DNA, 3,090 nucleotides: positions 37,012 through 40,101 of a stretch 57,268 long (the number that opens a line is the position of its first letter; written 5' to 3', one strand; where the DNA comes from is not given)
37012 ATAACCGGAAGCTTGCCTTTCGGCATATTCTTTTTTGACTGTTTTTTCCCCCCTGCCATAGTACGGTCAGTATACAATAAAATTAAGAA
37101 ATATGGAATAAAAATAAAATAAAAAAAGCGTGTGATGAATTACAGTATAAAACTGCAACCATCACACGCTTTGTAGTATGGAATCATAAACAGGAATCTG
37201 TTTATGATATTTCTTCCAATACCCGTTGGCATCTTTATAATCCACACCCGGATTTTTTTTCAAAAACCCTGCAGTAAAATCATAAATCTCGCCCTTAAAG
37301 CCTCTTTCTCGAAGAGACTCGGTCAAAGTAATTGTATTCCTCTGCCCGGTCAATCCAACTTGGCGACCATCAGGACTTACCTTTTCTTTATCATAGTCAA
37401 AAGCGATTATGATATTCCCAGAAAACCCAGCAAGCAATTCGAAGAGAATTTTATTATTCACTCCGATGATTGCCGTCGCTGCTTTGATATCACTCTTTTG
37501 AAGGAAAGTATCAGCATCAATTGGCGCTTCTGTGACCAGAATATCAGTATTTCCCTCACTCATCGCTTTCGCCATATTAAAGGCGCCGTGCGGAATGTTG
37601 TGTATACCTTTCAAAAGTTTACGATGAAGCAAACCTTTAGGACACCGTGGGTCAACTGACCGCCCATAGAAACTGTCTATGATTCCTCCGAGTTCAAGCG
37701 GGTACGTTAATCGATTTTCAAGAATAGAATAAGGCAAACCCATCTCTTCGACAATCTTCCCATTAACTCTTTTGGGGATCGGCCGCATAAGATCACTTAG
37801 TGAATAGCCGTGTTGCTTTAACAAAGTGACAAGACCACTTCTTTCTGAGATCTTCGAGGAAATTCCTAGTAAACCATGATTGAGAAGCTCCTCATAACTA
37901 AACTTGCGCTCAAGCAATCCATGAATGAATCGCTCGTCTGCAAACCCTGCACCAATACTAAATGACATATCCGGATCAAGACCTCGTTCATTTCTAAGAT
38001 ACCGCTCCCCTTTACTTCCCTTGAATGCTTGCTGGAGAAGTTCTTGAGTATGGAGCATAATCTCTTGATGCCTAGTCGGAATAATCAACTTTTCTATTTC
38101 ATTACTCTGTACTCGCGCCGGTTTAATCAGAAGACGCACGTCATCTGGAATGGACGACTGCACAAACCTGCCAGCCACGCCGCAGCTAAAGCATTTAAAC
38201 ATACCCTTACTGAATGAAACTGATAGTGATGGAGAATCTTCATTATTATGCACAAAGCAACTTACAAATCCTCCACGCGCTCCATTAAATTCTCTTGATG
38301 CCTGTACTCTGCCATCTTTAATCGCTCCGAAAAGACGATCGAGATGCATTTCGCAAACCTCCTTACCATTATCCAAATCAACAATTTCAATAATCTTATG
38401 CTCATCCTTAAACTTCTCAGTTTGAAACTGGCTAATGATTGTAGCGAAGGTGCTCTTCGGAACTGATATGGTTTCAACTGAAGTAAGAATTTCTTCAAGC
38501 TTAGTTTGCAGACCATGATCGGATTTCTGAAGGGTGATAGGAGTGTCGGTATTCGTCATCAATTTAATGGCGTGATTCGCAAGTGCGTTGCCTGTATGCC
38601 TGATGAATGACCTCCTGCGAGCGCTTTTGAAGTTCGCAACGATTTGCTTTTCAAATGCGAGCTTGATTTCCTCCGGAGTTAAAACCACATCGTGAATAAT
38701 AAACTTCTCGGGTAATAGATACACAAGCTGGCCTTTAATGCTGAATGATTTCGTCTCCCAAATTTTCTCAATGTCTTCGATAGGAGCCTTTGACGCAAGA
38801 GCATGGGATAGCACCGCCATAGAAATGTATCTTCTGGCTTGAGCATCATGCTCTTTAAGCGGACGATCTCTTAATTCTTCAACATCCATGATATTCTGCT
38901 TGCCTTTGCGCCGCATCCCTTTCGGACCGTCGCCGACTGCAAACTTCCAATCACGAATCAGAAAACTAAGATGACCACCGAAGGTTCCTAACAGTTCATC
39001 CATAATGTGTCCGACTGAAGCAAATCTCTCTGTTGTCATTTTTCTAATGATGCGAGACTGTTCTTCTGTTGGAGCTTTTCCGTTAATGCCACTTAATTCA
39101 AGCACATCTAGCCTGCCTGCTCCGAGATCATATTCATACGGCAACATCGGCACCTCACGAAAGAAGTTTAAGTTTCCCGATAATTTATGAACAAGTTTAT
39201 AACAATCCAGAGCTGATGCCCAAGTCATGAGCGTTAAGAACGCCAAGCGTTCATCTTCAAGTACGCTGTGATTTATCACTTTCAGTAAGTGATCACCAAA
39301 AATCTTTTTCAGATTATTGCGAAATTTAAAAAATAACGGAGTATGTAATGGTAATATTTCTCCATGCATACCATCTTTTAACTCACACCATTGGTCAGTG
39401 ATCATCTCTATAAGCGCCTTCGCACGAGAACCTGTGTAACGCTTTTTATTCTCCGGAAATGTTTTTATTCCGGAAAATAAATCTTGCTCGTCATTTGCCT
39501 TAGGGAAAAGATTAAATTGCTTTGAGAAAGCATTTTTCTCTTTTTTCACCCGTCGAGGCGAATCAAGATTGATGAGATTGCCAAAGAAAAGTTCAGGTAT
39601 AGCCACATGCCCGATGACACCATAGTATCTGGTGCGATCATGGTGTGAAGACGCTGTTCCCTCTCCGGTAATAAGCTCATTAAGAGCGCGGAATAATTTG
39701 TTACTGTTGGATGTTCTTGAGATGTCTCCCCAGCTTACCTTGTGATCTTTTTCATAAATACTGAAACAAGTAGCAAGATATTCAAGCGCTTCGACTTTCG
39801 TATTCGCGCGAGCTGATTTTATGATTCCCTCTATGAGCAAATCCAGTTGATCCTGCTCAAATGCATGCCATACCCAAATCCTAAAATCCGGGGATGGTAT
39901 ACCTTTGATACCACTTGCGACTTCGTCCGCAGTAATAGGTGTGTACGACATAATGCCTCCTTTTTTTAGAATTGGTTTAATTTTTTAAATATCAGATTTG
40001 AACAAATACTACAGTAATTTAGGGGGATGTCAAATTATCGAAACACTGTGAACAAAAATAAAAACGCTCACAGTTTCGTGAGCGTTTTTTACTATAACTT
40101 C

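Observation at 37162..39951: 929-aa fusion of a RecB-like PD-(D/E)xK nuclease with a DnaG-type primase core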

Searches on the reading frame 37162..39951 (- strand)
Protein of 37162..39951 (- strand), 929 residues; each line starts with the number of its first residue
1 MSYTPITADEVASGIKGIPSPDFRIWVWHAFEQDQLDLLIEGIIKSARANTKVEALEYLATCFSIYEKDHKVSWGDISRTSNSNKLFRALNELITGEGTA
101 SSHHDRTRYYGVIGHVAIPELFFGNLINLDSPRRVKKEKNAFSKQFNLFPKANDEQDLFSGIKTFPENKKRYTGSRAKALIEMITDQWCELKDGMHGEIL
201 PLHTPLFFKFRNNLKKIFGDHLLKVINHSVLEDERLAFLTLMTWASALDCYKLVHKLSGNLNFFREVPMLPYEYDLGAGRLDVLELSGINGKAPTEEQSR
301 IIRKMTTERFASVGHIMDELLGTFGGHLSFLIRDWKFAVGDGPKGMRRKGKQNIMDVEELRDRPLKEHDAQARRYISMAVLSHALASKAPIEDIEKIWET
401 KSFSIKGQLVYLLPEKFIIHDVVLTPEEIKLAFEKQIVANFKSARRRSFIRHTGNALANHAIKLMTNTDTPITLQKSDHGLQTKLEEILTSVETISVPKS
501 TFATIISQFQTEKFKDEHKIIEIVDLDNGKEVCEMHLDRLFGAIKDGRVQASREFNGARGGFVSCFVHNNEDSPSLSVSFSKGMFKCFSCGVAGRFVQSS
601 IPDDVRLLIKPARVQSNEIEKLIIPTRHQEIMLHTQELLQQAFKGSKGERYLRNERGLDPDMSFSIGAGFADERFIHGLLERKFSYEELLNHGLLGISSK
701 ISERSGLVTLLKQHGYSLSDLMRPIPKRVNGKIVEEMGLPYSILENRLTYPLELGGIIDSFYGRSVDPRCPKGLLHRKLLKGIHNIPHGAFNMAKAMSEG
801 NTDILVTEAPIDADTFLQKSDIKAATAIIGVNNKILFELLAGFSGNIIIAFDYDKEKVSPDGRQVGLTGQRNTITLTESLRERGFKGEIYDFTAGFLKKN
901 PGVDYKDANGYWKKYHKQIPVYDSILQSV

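Call 4: search_protein_families(library=pfam, proteins=[window:37162-39951:-], max_evalue=1)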
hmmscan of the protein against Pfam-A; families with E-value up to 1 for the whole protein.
window:37162-39951:- (929 aa): 2 families
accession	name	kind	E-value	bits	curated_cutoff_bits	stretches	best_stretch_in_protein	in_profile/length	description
PF01807.25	Zn_ribbon_DnaG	-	1e-05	25.7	24.9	1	564-596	34-66/98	CHC2 zinc finger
PF13155.12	Toprim_2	-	0.012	16.4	22.1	1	806-855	2-53/88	Toprim-like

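Call 5: search_protein_families(library=ncbifam, proteins=[window:37162-39951:-], max_evalue=1)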
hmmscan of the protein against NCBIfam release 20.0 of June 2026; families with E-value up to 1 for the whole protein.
window:37162-39951:- (929 aa): 1 family
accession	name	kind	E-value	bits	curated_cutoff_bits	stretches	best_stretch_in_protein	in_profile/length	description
TIGR01391.1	dnaG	equivalog_domain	1.3e-09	37.4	283.6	1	569-698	40-189/414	DNA primase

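Call 6: search_solved_structures(query=window:37162-39951:-, max_evalue=1, show_alignments=3)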
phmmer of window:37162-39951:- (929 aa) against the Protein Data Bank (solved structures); distinct sequences matched with E-value up to 1: 4.
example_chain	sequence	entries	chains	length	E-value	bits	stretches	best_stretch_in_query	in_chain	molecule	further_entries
2au3_A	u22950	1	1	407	0.00034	21.9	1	564-679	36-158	DNA primase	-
1d0q_A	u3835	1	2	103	0.046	14.8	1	559-595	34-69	DNA PRIMASE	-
5y05_A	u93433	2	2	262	0.11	13.5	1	472-562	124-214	msmeg_4306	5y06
8cz8_C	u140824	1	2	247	0.18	12.9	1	776-845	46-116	scFv Anetumab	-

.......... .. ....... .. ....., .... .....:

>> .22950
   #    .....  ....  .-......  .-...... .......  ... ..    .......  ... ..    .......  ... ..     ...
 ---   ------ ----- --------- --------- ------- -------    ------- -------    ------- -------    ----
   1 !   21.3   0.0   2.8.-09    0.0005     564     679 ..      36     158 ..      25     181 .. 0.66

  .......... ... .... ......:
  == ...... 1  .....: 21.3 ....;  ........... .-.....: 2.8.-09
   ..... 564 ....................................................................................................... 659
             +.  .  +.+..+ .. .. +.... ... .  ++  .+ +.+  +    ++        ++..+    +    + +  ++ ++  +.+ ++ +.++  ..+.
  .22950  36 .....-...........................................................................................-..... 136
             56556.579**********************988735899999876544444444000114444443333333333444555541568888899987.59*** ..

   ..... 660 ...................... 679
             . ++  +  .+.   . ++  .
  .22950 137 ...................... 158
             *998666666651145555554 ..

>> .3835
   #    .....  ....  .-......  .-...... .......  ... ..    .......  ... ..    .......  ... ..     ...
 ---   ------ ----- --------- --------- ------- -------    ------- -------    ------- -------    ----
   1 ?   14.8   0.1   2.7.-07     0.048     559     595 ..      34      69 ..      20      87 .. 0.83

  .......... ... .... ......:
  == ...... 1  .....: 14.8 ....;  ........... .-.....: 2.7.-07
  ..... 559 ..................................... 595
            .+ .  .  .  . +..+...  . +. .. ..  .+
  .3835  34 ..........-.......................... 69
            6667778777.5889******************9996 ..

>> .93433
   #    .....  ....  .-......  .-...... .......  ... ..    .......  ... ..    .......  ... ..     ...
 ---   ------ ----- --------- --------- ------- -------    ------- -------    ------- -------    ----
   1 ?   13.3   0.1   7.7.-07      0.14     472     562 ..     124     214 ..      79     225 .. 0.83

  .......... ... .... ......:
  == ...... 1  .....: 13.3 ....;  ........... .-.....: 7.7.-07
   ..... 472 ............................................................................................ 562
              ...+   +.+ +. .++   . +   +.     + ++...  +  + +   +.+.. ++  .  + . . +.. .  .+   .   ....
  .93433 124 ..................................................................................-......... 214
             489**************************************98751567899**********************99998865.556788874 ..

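Call 7: find_homologous_proteins(query=window:37162-39951:-, max_evalue=0.001)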
Query window:37162-39951:- (929 aa): 7 proteins with E <= 0.001 among 8000 candidates.
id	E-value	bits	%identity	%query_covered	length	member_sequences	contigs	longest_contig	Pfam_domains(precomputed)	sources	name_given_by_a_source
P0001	0.0e+0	2126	100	100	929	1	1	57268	PF01807.26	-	-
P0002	1.6e-271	921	49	100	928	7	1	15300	PF01807.26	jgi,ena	-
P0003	5.1e-249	847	46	98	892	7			PF01807.26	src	-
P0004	1.9e-222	759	43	100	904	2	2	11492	-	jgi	-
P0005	4.1e-219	748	41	98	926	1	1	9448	PF01807.26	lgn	-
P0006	1.5e-212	726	40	100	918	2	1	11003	-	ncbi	-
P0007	2.2e-181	623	39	99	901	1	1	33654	PF13155.13,PF01807.26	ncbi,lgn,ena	-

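Call 11: find_encoding_contigs(protein=P0007, flank=10000, max_places=3)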
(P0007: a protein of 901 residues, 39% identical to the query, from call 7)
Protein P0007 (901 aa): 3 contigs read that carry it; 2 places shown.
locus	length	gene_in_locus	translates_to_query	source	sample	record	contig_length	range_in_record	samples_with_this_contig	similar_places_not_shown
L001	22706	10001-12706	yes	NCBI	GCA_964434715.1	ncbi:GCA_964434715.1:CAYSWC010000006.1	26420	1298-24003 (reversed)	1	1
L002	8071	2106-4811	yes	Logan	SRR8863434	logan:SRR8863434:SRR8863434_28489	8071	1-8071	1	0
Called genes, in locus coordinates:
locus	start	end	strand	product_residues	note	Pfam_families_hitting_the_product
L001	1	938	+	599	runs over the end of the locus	PF00009:GTP_EFTU, PF01926:MMR_HSR1 (faint), PF22042:EF-G_D2, PF03144:GTP_EFTU_D2, PF14492:EFG_III (weak), PF00679:EFG_C, PF21018:BipA_C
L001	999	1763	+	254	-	PF00005:ABC_tran, PF13304:AAA_21 (faint)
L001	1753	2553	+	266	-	PF01061:ABC2_membrane, PF12698:ABC2_membrane_3 (weak)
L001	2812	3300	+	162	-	PF01936:NYN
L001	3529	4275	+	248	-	-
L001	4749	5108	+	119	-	-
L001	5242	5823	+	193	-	PF00561:Abhydrolase_1 (weak), PF06821:Ser_hydrolase, PF12697:Abhydrolase_6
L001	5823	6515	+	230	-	PF02585:PIG-L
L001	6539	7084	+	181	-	PF10517:DM13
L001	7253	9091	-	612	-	PF13230:GATase_4 (weak), PF13522:GATase_6, PF13537:GATase_7, PF01380:SIS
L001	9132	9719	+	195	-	PF01625:PMSR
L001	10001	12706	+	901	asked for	PF01807:Zn_ribbon_DnaG (weak), PF13155:Toprim_2 (faint)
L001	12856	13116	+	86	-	-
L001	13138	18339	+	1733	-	-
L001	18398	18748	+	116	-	PF07681:DoxX (weak)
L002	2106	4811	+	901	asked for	PF01807:Zn_ribbon_DnaG (weak), PF13155:Toprim_2 (faint)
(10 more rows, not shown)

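Call 12: find_related_loci(query=A1, collection=genome_contigs, flank=10000)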
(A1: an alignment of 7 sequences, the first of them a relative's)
Query A1 (929 aa) in genome_contigs; peptide patterns used: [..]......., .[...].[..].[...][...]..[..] (x = any residue, [..] = any of these).
35 stretches matched a pattern; 13 encode a relative of the query (tblastn E <= 1e-3); 13 distinct loci.
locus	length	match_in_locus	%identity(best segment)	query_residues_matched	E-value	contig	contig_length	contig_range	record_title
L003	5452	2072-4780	46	1-923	0e+0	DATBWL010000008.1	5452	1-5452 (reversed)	MAG TPA_asm: Candidatus Paceibacterota bacterium isolate SMAG_U7540 k141_960333, whole genome shotgun sequence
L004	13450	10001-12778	48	1-925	0e+0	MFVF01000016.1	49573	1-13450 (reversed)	MAG: Candidatus Nomurabacteria bacterium RIFCSPLOWO2_01_FULL_42_20 rifcsplowo2_01_scaffold_3043, whole genome shotgun se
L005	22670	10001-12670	39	6-921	0e+0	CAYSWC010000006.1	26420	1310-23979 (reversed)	MAG TPA_asm: uncultured Candidatus Saccharibacteria bacterium isolate SRP178908_co1_13 genome assembly, contig: NODE_111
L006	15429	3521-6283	35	6-915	6e-168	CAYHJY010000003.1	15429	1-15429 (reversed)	MAG TPA_asm: uncultured Candidatus Saccharibacteria bacterium isolate ERP119705_co13_506 genome assembly, contig: NODE_4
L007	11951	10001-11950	37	23-676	4e-114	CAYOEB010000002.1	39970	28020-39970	MAG TPA_asm: uncultured Candidatus Saccharibacteria bacterium isolate SRP135725_co1_76 genome assembly, contig: NODE_936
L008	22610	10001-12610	30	5-919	1e-105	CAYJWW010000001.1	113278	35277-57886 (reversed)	MAG TPA_asm: uncultured Candidatus Saccharibacteria bacterium isolate ERP125453_co1_514 genome assembly, contig: NODE_72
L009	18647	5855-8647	34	1-925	1e-148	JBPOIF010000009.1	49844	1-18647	MAG: Candidatus Nomurabacteria bacterium isolate MAG_725 c_000000444821, whole genome shotgun sequence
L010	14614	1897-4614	29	6-919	4e-92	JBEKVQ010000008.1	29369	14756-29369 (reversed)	MAG: Minisyncoccia bacterium isolate SPRUCE 608 SPRUCE_608_8, whole genome shotgun sequence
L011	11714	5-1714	33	328-917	4e-86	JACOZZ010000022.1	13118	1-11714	MAG: Candidatus Yanofskybacteria bacterium isolate NC_groundwater_218_Ag_S-0.1um_43_10 S4_GD2017_2_S1_scaffold_6060, who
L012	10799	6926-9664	40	1-925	0e+0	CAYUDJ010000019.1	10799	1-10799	MAG TPA_asm: uncultured Candidatus Saccharibacteria bacterium isolate SRP219642_co5_29 genome assembly, contig: NODE_909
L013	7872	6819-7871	34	1-365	4e-44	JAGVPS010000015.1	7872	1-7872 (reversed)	MAG: Candidatus Paceibacterota bacterium isolate DeMMO3_58 c_000000010432, whole genome shotgun sequence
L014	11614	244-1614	29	4-467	9e-43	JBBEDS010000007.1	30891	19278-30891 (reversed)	MAG: Candidatus Paceibacterota bacterium isolate LejiaF_44_27 Lejia_F_2167_length_30891_cov_15, whole genome shotgun seq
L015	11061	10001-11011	28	18-342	3e-31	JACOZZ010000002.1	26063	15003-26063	MAG: Candidatus Yanofskybacteria bacterium isolate NC_groundwater_218_Ag_S-0.1um_43_10 S4_GD2017_2_S1_scaffold_1146, who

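Call 13: find_homologous_proteins(query=A1, max_evalue=0.001)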
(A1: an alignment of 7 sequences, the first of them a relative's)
Query A1 (7 sequences) (929 aa, profile of the alignment): 12 proteins with E <= 0.001 among 8000 candidates.
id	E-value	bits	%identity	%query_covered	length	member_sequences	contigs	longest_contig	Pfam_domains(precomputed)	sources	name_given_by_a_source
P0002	0.0e+0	1471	49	100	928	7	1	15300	PF01807.26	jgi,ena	-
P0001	0.0e+0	1461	100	100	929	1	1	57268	PF01807.26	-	-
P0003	0.0e+0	1412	46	98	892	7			PF01807.26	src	-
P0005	0.0e+0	1390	41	98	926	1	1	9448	PF01807.26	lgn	-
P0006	0.0e+0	1364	40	100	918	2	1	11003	-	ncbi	-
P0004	0.0e+0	1359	43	100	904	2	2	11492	-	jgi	-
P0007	0.0e+0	1312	39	99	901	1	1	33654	PF13155.13,PF01807.26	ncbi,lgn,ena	-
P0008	1.7e-8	51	23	33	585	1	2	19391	PF08275.18,PF13155.13,PF01807.26,PF13662.13,PF10410.15,PF01751.29,PF13362.13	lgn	-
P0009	2.1e-8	51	23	33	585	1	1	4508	PF08275.18,PF13155.13,PF01807.26,PF13662.13,PF10410.15,PF01751.29,PF13362.13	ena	-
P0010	3.8e-8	50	23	33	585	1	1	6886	PF08275.18,PF13155.13,PF01807.26,PF13662.13,PF10410.15,PF01751.29,PF13362.13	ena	-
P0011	1.0e-5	42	42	4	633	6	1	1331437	PF08275.18,PF13155.13,PF01807.26,PF13662.13,PF10410.15,PF01751.29,PF13362.13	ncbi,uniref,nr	ncbi:DNA primase [Caballeronia sp. Lep1P3]|uniref:DNA primase n=1 Tax=Caballeronia sp. Lep1P3 TaxID=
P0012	3.0e-5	40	23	15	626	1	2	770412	PF08275.18,PF13155.13,PF01807.26,PF13662.13,PF10410.15,PF01751.29,PF13362.13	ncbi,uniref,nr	ncbi:DNA primase [Caballeronia grimmiae]|uniref:DNA primase n=1 Tax=Caballeronia grimmiae TaxID=1071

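Call 30: search_protein_families(library=pfam, proteins=[L014:1748-2521:-], max_evalue=0.1)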
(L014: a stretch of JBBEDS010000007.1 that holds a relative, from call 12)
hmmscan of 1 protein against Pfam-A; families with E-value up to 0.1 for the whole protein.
L014:1748-2521:- (257 aa): 1 family
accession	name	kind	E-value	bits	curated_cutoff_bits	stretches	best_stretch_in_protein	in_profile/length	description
PF12705.13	PDDEXK_1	-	9.2e-05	22.9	22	1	100-188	111-196/247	PD-(D/E)XK nuclease superfamily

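Call 32: predict_structure(alignment_id=A1)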
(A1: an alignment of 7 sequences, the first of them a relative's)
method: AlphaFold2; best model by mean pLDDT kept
length: 929 residues; sequences in the alignment: 7
mean_pLDDT: 67.8   pTM: 0.44
mean pLDDT of the five models: 67.8, 64.2, 62.2, 60.6, 59.3
residues with pLDDT >= 90: 81; 70-90: 415; 50-70: 241; < 50: 192
segments of 3 or more residues with pLDDT < 50: 1-18, 63-109, 130-172, 229-232, 257-260, 346-350, 467-500, 608-621, 855-866
pLDDT, mean of each block of 10 residues (from residue 1): 35 45 54 55 56 54 42 37 46 39 40 59 57 38 40 36 35 60 86 69 79 80 61 68 83 58 59 57 78 79 71 83 84 80 56 71 84 82 71 59 83 85 79 68 58 52 47 33 31 35 63 81 73 86 85 75 82 81 79 78 52 31 76 94 92 90 91 89 91 89 89 90 82 85 91 85 87 78 68 75 79 83 64 68 80 52 47 74 73 74 63 80 64
secondary structure, 60 per line:
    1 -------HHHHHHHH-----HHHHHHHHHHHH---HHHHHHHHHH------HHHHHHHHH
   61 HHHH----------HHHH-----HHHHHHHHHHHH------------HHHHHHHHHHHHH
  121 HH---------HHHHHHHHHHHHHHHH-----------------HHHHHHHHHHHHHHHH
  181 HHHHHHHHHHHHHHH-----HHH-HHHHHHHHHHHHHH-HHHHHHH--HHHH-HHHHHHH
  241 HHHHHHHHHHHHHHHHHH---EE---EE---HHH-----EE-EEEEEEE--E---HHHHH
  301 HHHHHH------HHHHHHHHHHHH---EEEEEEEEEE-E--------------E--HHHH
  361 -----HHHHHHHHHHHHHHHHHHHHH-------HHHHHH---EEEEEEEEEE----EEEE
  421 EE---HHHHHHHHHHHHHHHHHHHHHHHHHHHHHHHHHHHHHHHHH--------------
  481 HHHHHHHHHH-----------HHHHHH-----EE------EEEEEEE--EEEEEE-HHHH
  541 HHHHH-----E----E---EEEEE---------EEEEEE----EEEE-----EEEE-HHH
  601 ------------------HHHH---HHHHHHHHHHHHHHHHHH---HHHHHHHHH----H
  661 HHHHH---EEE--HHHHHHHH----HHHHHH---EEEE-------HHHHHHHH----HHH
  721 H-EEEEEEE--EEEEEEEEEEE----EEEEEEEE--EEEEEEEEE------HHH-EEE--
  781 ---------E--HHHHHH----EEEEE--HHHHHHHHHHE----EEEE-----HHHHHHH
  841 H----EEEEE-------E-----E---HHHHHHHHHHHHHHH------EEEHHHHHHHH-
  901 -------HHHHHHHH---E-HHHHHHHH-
elements in order (helices of 4 or more, strands of 3 or more residues): H8-15 H21-32 H36-45 H52-64 H75-78 H84-95 H108-122 H132-147 H165-195 H205-218 H220-226 H229-232 H234-258 E283-289 H296-306 H313-324 E328-337 H357-360 H366-386 H394-399 E403-412 E417-422 H426-466 H481-490 H502-507 E521-527 E530-535 H537-545 E560-564 E574-579 E584-587 E593-596 H619-622 H626-643 H647-655 H660-665 E669-671 H674-681 H686-691 E695-698 H706-713 H718-721 E723-729 E732-742 E747-754 E757-765 E776-778 H793-798 E803-807 H810-819 E825-828 H834-841 E846-850 H868-882 E889-891 H892-899 H908-915 H921-928

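Call 40: fold_search(model_id=the predicted structure, library=pdb)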
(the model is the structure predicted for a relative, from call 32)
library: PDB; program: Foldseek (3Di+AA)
matches with E <= 10: 336; with E <= 0.001: 21
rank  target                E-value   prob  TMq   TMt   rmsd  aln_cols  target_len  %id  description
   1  2au3                  3.9e-09  1.00  0.22  0.49  21.9       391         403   17  Crystal Structure of the Aquifex aeolicus primase (Zinc Binding and RNA Polymerase Domains) (released 2005-11-15)
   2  5guj                  2.0e-08  1.00  0.22  0.58   4.4       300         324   17  Crystal structure of the Bacillus subtilis DnaG RNA Polymerase Domain, natural degradation of full length DnaG (released 2017-04-19)
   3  5w33                  1.6e-07  1.00  0.21  0.56   5.5       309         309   15  Crystal structure of the RNA polymerase domain (RPD) of Mycobacterium tuberculosis primase DnaG (released 2018-03-28)
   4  4e2k                  6.6e-07  1.00  0.22  0.57   4.2       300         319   17  The structure of the S. aureus DnaG RNA Polymerase Domain (released 2012-08-01)
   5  5w35_A                7.7e-07  1.00  0.18  0.47   8.7       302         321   15  Crystal structure of the RNA polymerase domain (RPD) of Mycobacterium tuberculosis primase DnaG in complex with a doub (released 2018-03-28)
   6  4edg                  1.0e-06  1.00  0.22  0.57   4.2       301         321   17  The structure of the S. aureus DnaG RNA Polymerase Domain bound to ATP and Manganese (released 2012-07-25)
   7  1dd9                  1.3e-06  1.00  0.21  0.57   4.0       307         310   15  STRUCTURE OF THE DNAG CATALYTIC CORE (released 2000-04-07)
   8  5w35_B                1.5e-06  1.00  0.22  0.57   5.4       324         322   14  Crystal structure of the RNA polymerase domain (RPD) of Mycobacterium tuberculosis primase DnaG in complex with a doub (released 2018-03-28)
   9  5w34_B                1.5e-06  1.00  0.20  0.51   8.0       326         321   15  Crystal structure of the RNA polymerase domain (RPD) of Mycobacterium tuberculosis primase DnaG in complex with double (released 2018-03-28)
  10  1dde                  1.9e-06  1.00  0.21  0.57   3.9       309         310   16  STRUCTURE OF THE DNAG CATALYTIC CORE (released 2000-04-07)
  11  1eqn_A                2.3e-06  1.00  0.22  0.57   5.5       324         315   15  E.COLI PRIMASE CATALYTIC CORE (released 2000-06-30)
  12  5w34_A                3.8e-06  1.00  0.22  0.58   5.3       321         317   14  Crystal structure of the RNA polymerase domain (RPD) of Mycobacterium tuberculosis primase DnaG in complex with double (released 2018-03-28)
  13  1eqn_E                3.8e-06  1.00  0.22  0.59   4.7       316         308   14  E.COLI PRIMASE CATALYTIC CORE (released 2000-06-30)
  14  1eqn_C                4.3e-06  1.00  0.22  0.59   4.4       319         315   16  E.COLI PRIMASE CATALYTIC CORE (released 2000-06-30)
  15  1eqn_D                4.9e-06  1.00  0.22  0.59   4.4       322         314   15  E.COLI PRIMASE CATALYTIC CORE (released 2000-06-30)
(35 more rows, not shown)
